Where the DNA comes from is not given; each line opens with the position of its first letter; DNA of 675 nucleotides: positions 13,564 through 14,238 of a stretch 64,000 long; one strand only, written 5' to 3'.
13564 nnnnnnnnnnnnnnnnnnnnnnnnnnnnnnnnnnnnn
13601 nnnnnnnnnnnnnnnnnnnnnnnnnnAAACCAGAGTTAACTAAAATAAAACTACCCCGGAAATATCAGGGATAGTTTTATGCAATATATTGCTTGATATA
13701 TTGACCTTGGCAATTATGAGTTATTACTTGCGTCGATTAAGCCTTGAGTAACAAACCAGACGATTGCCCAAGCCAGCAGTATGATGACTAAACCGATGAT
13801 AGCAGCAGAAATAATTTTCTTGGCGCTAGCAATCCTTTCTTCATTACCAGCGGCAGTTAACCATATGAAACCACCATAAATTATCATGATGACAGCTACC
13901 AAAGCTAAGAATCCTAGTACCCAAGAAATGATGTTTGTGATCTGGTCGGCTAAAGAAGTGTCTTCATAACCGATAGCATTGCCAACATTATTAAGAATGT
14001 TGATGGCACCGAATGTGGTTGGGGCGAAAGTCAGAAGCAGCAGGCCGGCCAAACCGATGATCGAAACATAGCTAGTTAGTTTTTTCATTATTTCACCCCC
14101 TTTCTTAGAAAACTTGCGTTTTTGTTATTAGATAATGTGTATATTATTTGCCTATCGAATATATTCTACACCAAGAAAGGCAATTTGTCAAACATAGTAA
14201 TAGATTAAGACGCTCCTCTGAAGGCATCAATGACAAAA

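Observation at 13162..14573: Three tandem T4SS-pilin-like (TrbC/VirB2-type) paralogs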

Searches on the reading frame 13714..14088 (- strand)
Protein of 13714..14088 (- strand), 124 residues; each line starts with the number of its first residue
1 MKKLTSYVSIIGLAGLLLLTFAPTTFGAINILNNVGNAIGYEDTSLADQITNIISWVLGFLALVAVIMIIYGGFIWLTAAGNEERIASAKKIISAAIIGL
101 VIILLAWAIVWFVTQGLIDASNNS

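Call 3: search_protein_families(library=pfam, proteins=[window:13714-14088:-], max_evalue=1)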
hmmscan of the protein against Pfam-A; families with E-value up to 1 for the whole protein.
window:13714-14088:- (124 aa): 11 families
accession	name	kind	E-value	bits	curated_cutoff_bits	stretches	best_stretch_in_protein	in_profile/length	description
PF18895.5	T4SS_pilin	-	4.3e-13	49.6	26.6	1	44-112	3-70/71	Type IV secretion system pilin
PF01554.23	MatE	-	0.0039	17.3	24.9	1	19-106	40-128/161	MatE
PF00001.26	7tm_1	-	0.0053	16.7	30.5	1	44-113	146-218/260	7 transmembrane receptor (rhodopsin family)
PF03188.21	Cytochrom_B561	-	0.078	13.7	23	1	49-109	64-125/137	Eukaryotic cytochrome b561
PF18920.5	DUF5671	-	0.11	12.8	28.4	1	15-117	6-106/132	Domain of unknown function (DUF5671)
PF14093.11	DUF4271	-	0.11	12.8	29.7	1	25-112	63-146/206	Domain of unknown function (DUF4271)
PF18303.6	Saf_2TM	-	0.16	12.2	29.5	1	43-101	55-111/152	SAVED-fused 2TM effector domain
PF00487.30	FA_desaturase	-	0.18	12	29.7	1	52-117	90-156/253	Fatty acid desaturase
PF03631.20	Virul_fac_BrkB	-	0.18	11.9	33.7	0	2-113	113-215/259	Virulence factor BrkB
PF19607.4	DUF6112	-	0.31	11.3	25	1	45-109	11-74/88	Family of unknown function (DUF6112)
PF12725.13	DUF3810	-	0.97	9.2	28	0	48-113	14-81/311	Protein of unknown function (DUF3810)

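Call 5: search_protein_families(library=ncbifam, proteins=[window:13714-14088:-], max_evalue=1)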
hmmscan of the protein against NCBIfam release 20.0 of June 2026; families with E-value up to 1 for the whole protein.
window:13714-14088:- (124 aa): 4 families
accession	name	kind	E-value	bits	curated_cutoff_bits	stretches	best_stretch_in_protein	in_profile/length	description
NF045849.1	ICE_MMCAP2_0565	equivalog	4.2e-10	39.2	40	1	44-114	7-77/80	Mbov_0395 family pilin-like conjugal transfer protein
NF047765.1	LIC_13387_fam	subfamily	0.033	13.9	33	1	45-113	45-113/131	LIC_13387 family protein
NF041560.1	T6SS_Burk_ExIF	subfamily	0.72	9.5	90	1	45-115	120-186/234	putative type VI secretion system effector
NF049893.1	spr0155_permease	equivalog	0.75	10.1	120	0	84-120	60-96/165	ABC transporter permease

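Call 16: find_encoding_contigs(protein=window:13714-14088:-, flank=10000, max_places=6)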
Protein window:13714-14088:- (124 aa): 1 contig read that carries it; 1 place shown.
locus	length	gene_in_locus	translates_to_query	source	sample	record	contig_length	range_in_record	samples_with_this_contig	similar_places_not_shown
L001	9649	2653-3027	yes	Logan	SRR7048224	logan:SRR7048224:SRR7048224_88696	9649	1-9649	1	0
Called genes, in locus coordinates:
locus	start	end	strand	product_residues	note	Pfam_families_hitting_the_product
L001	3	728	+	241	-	?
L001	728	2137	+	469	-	PF01547:SBP_bac_1, PF13416:SBP_bac_8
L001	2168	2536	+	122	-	PF04956:TrbC (weak), PF18895:T4SS_pilin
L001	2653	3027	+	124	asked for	PF18895:T4SS_pilin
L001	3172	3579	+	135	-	PF18895:T4SS_pilin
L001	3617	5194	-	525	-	-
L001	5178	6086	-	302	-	PF14378:PAP2_3, PF01569:PAP2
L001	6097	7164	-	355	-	PF01380:SIS, PF10432:bact-PGI_C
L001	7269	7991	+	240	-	PF20772:TACO1_YebC_N, PF01709:Transcrip_reg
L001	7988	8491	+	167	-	PF02075:RuvC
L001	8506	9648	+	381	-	?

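Call 17: find_homologous_proteins(query=window:13717-14088:-, max_evalue=0.001)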
Query window:13717-14088:- (124 aa): 324 proteins with E <= 0.001 among 500 candidates; the best 120 are listed.
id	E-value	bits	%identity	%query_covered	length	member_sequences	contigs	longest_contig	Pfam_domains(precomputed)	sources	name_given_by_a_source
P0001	6.9e-68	244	100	100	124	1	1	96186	PF18895.6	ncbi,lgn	-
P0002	1.5e-48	182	74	99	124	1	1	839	PF18895.6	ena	-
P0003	3.3e-47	177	75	99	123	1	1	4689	PF18895.6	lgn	-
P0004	1.4e-46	175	75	99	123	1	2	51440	PF18895.6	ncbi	-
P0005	2.0e-42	162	74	84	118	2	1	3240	PF18895.6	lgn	-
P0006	1.4e-41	159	70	100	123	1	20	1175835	PF18895.6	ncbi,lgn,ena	-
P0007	4.5e-41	158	70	100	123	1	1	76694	PF18895.6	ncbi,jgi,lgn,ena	ncbi:MAG: hypothetical protein WC497_04350 [Patescibacteria group bacterium]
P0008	4.9e-41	158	73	95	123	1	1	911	PF18895.6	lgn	-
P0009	9.6e-41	157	73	95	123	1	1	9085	PF18895.6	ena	-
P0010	7.5e-38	147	67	90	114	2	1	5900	PF18895.6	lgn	-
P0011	3.1e-34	136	61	98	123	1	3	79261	PF18895.6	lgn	-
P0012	1.2e-33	134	61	98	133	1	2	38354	PF18895.6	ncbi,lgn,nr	ncbi:hypothetical protein KKG41_01425 [Patescibacteria group bacterium]|nr:hypothetical protein [Pat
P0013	8.5e-33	131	59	99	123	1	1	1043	PF18895.6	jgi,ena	-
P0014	4.6e-29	119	58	99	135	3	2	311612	PF18895.6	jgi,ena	jgi:cytochrome bd-type quinol oxidase subunit 2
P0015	1.9e-28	117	58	99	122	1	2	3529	PF18895.6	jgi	jgi:type IV secretory pathway VirB2 component (pilin)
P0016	4.0e-28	116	47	77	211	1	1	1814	PF18895.6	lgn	-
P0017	4.7e-28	116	57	99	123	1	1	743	PF18895.6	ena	-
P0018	1.3e-27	114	55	91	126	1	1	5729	PF18895.6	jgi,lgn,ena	-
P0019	2.2e-27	114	49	65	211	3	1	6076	PF18895.6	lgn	-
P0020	5.8e-27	112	57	87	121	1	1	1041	PF18895.6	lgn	-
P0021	7.9e-27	112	50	100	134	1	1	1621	PF18895.6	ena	-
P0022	2.2e-26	110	52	93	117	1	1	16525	PF18895.6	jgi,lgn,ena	-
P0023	2.4e-26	110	52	91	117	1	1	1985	PF18895.6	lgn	-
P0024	2.6e-26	110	65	68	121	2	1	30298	PF18895.6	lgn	-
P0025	2.8e-26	110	53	91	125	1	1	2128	PF18895.6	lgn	-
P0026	2.8e-26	110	54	74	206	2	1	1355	PF18895.6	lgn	-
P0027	3.6e-26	110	57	91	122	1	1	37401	PF18895.6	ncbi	-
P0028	6.0e-26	109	66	66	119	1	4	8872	PF18895.6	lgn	-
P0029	6.3e-26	109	50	93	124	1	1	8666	PF18895.6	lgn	-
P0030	7.0e-26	109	55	93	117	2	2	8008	PF18895.6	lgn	-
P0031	7.9e-26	108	53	91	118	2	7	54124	PF18895.6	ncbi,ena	-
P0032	9.2e-26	108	52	93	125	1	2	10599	PF18895.6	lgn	-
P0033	1.0e-25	108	52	90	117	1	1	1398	PF18895.6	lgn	-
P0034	1.0e-25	108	55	94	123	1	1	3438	PF18895.6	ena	-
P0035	1.4e-25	108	66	66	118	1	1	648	PF18895.6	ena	-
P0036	1.6e-25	107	57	91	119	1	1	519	PF18895.6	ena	-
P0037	1.6e-25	107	67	66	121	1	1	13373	PF18895.6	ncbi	-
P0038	1.7e-25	107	50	91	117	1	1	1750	PF18895.6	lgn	-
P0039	2.1e-25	107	56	91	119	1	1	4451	PF18895.6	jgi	-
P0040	2.5e-25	107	54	93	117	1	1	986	PF18895.6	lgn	-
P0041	2.6e-25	107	53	91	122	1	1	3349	PF18895.6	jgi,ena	-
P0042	2.6e-25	107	63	66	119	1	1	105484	PF18895.6,PF04956.19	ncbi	ncbi:pilin [Patescibacteria group bacterium]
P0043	2.7e-25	107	54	93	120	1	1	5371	PF18895.6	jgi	jgi:hypothetical protein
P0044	3.1e-25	107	52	91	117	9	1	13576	PF18895.6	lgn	-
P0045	3.7e-25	106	48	98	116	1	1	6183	PF18895.6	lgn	-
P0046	3.8e-25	106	48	98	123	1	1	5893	PF18895.6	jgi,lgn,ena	-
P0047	4.7e-25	106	52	91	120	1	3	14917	PF18895.6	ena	-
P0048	5.0e-25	106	62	73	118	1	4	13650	PF18895.6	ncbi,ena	-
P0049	5.0e-25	106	50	98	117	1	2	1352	PF18895.6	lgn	-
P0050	5.0e-25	106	55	91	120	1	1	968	PF18895.6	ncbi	-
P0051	5.4e-25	106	48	98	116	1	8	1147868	PF18895.6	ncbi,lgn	ncbi:MAG: hypothetical protein ACOYUK_01455 [Patescibacteria group bacterium]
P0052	5.6e-25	106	50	95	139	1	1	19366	PF18895.6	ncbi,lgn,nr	ncbi:MAG: hypothetical protein Q8Q20_02055 [bacterium]|nr:hypothetical protein [bacterium]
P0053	5.8e-25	106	54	91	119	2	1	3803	PF18895.6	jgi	-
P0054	5.9e-25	106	55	91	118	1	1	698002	PF18895.6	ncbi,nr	ncbi:MAG: pilin [Patescibacteria group bacterium]|nr:pilin [Patescibacteria group bacterium]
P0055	6.0e-25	106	60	68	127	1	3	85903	PF18895.6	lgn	-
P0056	6.2e-25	106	60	70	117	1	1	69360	PF18895.6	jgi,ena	-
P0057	7.3e-25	105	49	93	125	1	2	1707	PF18895.6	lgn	-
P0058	7.5e-25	105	54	88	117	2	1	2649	PF18895.6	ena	-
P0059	7.5e-25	105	56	73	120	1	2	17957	PF18895.6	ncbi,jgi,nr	ncbi:hypothetical protein C4546_02415 [Candidatus Parcubacteria bacterium]|jgi:hypothetical protein|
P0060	7.8e-25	105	51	98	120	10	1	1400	PF18895.6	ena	-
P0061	7.9e-25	105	59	66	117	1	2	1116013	PF18895.6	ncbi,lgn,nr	ncbi:MAG: hypothetical protein HZC01_00830 [Candidatus Kerfeldbacteria bacterium]|nr:hypothetical pr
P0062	9.0e-25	105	49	98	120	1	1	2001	PF18895.6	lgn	-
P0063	1.1e-24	105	61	74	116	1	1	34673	PF18895.6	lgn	-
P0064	1.2e-24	105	54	78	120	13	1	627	PF18895.6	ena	-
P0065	1.4e-24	105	65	66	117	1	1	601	PF18895.6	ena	-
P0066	1.4e-24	105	54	76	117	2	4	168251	PF18895.6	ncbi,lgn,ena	-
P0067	1.4e-24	104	57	68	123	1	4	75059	PF18895.6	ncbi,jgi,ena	-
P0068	1.8e-24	104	49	93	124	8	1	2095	PF18895.6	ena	-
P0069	2.0e-24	104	57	76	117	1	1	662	PF18895.6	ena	-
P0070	2.0e-24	104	53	91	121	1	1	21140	PF18895.6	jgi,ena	-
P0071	2.0e-24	104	65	66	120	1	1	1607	PF18895.6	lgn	-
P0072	2.1e-24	104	58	74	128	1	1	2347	PF18895.6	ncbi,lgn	-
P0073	2.1e-24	104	60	68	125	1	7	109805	PF18895.6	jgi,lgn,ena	-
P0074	2.1e-24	104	61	75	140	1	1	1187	PF18895.6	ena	-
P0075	2.2e-24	104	51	91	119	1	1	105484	PF18895.6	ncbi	ncbi:hypothetical protein ACFL04_00085 [Patescibacteria group bacterium]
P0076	2.2e-24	104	50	91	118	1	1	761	PF18895.6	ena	-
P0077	2.2e-24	104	49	97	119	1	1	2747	PF18895.6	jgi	jgi:hypothetical protein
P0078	2.8e-24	104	57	68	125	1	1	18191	PF18895.6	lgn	-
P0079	2.8e-24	103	52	91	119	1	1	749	PF18895.6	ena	-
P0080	2.9e-24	103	61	68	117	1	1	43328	PF18895.6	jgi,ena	-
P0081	3.0e-24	103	57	91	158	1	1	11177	PF18895.6,PF04956.19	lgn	-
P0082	3.2e-24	103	65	66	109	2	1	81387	PF18895.6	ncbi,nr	ncbi:MAG: hypothetical protein HY567_01015, partial [Candidatus Kerfeldbacteria bacterium]|nr:hypoth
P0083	3.3e-24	103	54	91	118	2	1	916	PF18895.6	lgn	-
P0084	3.3e-24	103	67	66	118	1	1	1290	PF18895.6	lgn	-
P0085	3.4e-24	103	51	91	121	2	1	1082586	PF18895.6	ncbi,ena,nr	ncbi:MAG: hypothetical protein H6760_04660 [Candidatus Nomurabacteria bacterium]|nr:MAG: hypothetica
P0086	3.5e-24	103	52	91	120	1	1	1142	PF18895.6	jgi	jgi:hypothetical protein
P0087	3.7e-24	103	52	81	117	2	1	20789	PF18895.6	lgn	-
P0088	3.8e-24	103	57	73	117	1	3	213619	PF18895.6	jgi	-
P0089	3.9e-24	103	57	81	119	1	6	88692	PF18895.6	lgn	-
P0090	4.2e-24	103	56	82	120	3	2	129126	PF18895.6,PF04956.19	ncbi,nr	ncbi:MAG: hypothetical protein HY340_03840 [Candidatus Kerfeldbacteria bacterium]|nr:hypothetical pr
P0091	4.3e-24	103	56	81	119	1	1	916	PF18895.6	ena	-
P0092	4.4e-24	103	48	92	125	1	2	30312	PF18895.6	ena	-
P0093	4.4e-24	103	52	91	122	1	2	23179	PF18895.6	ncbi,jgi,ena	ncbi:MAG: hypothetical protein WC289_04165 [Patescibacteria group bacterium]|jgi:cytochrome bd-type 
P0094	4.6e-24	103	55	91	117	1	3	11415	PF18895.6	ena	-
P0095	4.8e-24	103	49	98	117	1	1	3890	PF18895.6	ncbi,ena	-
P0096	5.0e-24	103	65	68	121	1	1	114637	PF18895.6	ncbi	ncbi:MAG: pilin [Candidatus Kerfeldbacteria bacterium]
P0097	5.4e-24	103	53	91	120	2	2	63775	PF18895.6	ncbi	-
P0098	5.8e-24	102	53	91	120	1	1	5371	PF18895.6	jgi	jgi:amino acid transporter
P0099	6.0e-24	102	60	74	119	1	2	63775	PF18895.6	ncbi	-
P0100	6.3e-24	102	58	73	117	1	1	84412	PF18895.6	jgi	jgi:type IV secretory pathway VirB2 component (pilin)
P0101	6.5e-24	102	53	77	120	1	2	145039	PF18895.6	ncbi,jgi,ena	ncbi:MAG: pilin [Patescibacteria group bacterium]|jgi:hypothetical protein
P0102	7.3e-24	102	61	66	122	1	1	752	PF18895.6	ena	-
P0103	8.2e-24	102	63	66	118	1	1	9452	PF18895.6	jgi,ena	-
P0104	8.9e-24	102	50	99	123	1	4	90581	PF18895.6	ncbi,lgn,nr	ncbi:MAG: hypothetical protein HYY50_05340 [Candidatus Kerfeldbacteria bacterium]|nr:hypothetical pr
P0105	9.4e-24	102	64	65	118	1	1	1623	PF18895.6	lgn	-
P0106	1.1e-23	102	49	100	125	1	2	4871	PF18895.6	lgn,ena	-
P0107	1.1e-23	102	47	98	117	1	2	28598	PF18895.6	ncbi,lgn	-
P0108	1.1e-23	102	54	83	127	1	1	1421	PF18895.6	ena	-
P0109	1.2e-23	101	50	98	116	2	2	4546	PF18895.6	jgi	-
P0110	1.3e-23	101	58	72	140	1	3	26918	PF18895.6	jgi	-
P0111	1.3e-23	101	63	66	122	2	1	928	PF18895.6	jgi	-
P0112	1.4e-23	101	62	68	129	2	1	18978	PF18895.6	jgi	jgi:hypothetical protein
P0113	1.4e-23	101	51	99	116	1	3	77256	PF18895.6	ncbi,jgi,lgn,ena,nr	ncbi:pilin [Patescibacteria group bacterium]|nr:pilin [Patescibacteria group bacterium] MBU0964227.1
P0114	1.5e-23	101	54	81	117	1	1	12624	PF18895.6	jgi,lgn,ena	-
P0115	1.7e-23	101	49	98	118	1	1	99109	PF18895.6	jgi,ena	-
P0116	1.7e-23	101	55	75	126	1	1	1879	PF18895.6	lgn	-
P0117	1.7e-23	101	52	85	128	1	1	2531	PF18895.6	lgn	-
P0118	1.7e-23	101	64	65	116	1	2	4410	PF18895.6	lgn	-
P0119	1.7e-23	101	56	81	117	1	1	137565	PF18895.6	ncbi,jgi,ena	ncbi:MAG: hypothetical protein WC544_00555 [Patescibacteria group bacterium]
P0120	1.7e-23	101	51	91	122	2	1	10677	PF18895.6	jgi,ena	-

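Call 20: find_encoding_contigs(protein=P0006, flank=10000, max_places=3)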
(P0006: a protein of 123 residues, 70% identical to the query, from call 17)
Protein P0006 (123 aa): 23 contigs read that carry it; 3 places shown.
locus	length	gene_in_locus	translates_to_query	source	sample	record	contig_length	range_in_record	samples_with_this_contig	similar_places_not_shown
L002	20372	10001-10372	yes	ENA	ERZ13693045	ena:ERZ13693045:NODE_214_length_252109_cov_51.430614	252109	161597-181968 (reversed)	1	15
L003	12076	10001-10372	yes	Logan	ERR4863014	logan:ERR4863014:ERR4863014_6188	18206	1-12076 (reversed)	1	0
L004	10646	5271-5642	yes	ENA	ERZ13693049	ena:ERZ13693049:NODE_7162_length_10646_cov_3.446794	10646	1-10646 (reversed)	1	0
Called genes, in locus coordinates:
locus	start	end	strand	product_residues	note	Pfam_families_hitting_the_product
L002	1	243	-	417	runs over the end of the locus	PF00464:SHMT, PF00155:Aminotran_1_2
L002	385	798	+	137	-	PF02082:Rrf2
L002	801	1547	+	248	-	PF02463:SMC_N (faint), PF00005:ABC_tran, PF13304:AAA_21 (faint)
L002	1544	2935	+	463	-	PF19295:SufBD_N, PF01458:SUFBD_core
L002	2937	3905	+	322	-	PF01458:SUFBD_core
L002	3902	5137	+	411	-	PF00266:Aminotran_5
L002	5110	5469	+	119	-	PF01592:NifU_N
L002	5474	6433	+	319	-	PF01207:Dus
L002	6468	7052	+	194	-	PF02777:Sod_Fe_C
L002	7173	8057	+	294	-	PF00483:NTP_transferase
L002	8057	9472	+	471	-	PF01547:SBP_bac_1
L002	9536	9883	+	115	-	PF18895:T4SS_pilin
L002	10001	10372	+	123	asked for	PF18895:T4SS_pilin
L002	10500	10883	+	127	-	PF18895:T4SS_pilin (weak)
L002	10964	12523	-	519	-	-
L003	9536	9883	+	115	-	PF18895:T4SS_pilin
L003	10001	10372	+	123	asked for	PF18895:T4SS_pilin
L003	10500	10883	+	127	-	PF18895:T4SS_pilin (weak)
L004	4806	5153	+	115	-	PF18895:T4SS_pilin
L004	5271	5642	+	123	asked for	PF18895:T4SS_pilin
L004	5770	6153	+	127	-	PF18895:T4SS_pilin (weak)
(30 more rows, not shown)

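Call 26: list_cluster_members(proteins=[window:13717-14088:-, window:14208-14573:-, window:13165-13569:-])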
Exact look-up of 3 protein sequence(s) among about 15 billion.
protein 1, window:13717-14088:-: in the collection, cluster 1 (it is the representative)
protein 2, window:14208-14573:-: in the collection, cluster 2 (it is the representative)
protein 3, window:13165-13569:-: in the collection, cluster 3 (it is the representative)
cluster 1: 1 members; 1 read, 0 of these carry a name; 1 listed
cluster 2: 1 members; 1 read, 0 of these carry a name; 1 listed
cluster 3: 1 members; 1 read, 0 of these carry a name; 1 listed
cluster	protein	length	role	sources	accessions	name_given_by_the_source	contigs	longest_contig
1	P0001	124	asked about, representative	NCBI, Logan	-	-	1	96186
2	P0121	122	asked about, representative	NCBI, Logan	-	-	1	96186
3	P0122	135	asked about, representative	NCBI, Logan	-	-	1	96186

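Call 29: find_encoding_contigs(protein=P0061, flank=10000, max_places=1)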
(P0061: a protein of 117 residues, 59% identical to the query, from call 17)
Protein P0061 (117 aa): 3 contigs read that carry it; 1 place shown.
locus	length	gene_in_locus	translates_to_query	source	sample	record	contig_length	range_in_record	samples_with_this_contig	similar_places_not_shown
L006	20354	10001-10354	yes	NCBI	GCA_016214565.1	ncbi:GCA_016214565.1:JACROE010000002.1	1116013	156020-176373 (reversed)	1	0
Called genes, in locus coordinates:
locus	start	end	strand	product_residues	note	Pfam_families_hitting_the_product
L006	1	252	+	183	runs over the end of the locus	PF00347:Ribosomal_L6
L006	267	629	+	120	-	PF00861:Ribosomal_L18p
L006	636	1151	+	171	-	PF00333:Ribosomal_S5, PF03719:Ribosomal_S5_C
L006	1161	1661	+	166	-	PF00828:Ribosomal_L27A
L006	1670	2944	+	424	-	PF00344:SecY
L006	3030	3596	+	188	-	PF00406:ADK, PF13207:AAA_17, PF13238:AAA_18 (weak)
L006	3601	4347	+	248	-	PF00557:Peptidase_M24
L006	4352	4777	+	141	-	PF03652:RuvX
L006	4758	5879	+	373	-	PF00953:Glycos_transf_4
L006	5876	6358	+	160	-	PF02643:DUF192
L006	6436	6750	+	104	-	PF00829:Ribosomal_L21p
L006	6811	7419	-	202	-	PF21176:RecR_HhH, PF01751:Toprim, PF13662:Toprim_4, PF21175:RecR_C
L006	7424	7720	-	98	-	PF02575:YbaB_DNA_bd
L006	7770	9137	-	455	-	PF00772:DnaB, PF13481:AAA_25, PF03796:DnaB_C, PF06745:ATPase (weak)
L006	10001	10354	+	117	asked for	PF18895:T4SS_pilin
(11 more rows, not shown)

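Call 30: find_encoding_contigs(protein=P0042, flank=10000, max_places=1)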
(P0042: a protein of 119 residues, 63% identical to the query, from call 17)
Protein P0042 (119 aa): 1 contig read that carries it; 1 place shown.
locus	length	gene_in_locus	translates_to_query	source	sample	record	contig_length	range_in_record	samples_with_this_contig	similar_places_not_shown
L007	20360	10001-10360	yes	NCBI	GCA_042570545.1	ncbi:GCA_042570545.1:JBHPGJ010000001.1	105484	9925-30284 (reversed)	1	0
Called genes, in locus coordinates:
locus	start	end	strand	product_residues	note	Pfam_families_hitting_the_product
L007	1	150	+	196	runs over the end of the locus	PF01569:PAP2 (weak), PF14360:PAP2_C (weak)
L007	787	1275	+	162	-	-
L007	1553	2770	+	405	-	PF17170:DUF5128 (weak)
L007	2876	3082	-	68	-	-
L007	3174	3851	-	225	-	-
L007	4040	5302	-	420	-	PF02366:PMT, PF13231:PMT_2, PF16192:PMT_4TMC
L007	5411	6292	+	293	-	PF00483:NTP_transferase, PF12804:NTP_transf_3 (weak)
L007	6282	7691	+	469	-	PF01547:SBP_bac_1, PF13416:SBP_bac_8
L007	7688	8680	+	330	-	PF18895:T4SS_pilin (weak), PF01471:PG_binding_1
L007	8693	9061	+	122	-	PF18895:T4SS_pilin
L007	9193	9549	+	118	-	PF18895:T4SS_pilin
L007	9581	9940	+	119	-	PF18895:T4SS_pilin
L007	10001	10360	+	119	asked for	PF04956:TrbC (weak), PF18895:T4SS_pilin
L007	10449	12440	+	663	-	PF09852:DUF2079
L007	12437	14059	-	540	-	-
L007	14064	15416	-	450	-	PF26314:MptA_B_family (weak)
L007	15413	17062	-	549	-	-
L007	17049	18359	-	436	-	PF26314:MptA_B_family (weak)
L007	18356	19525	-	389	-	PF26314:MptA_B_family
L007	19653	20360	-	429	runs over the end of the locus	PF13231:PMT_2 (weak), PF09594:GT87 (weak)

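Call 35: search_solved_structures(query=A2, max_evalue=10, show_alignments=2)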
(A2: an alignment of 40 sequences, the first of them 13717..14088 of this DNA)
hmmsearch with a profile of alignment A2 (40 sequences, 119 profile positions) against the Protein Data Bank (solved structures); distinct sequences matched with E-value up to 10: 0.
